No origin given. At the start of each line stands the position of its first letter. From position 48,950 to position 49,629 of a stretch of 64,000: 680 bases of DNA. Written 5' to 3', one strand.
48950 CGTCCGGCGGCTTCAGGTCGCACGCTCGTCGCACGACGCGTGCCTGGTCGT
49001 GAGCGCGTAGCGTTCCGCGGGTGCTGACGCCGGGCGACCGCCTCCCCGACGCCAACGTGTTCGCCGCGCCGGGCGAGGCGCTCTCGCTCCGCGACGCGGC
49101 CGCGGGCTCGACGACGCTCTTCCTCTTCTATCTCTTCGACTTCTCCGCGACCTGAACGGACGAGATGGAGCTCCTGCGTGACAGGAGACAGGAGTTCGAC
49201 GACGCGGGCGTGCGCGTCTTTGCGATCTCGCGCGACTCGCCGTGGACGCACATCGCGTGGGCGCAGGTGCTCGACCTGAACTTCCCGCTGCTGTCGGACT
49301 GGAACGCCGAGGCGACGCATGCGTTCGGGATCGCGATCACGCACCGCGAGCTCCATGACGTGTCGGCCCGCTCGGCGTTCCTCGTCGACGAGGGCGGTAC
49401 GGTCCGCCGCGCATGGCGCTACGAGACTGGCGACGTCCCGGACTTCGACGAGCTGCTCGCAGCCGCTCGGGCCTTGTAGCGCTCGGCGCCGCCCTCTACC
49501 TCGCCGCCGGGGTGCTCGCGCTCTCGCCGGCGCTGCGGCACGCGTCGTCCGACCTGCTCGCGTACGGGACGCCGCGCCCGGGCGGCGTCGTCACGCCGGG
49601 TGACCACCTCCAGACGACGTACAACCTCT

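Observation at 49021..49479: In-frame TGA exactly at the peroxidatic-Cys codon of an AhpE/BCP-type peroxiredoxin, with a SECIS-like hairpin 12-16 nt downstream: candidate selenocysteine peroxiredoxin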

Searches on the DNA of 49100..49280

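Call 61: search_rna_families(source=window, start=49100, end=49280, threshold=evalue, max_evalue=10)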
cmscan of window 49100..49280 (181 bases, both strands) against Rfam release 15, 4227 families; matches with E-value up to 10: 0.
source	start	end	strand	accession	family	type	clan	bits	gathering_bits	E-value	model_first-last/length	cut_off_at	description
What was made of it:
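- Tried and rejected: Rfam at permissive threshold over 49100-49280: nothing (call 61).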

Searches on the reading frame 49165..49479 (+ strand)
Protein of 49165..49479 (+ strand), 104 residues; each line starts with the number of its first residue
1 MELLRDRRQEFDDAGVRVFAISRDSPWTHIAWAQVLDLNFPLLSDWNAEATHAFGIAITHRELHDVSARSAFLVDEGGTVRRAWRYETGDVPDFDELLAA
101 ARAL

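Call 51: find_encoding_contigs(protein=window:49165-49479:+, flank=2000, max_places=3)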
Protein window:49165-49479:+ (104 aa): 1 contig read that carries it; 1 place shown.
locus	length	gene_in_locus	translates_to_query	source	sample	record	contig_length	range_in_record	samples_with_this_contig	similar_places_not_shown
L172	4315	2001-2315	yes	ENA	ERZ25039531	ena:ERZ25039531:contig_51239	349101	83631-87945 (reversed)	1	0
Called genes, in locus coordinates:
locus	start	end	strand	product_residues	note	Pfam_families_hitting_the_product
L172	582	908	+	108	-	-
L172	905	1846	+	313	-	-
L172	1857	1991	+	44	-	-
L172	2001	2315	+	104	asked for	PF00578:AhpC-TSA, PF08534:Redoxin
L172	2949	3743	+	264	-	-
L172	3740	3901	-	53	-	PF13602:ADH_zinc_N_2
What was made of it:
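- The window comes from a contig named in long-read style (call 51).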
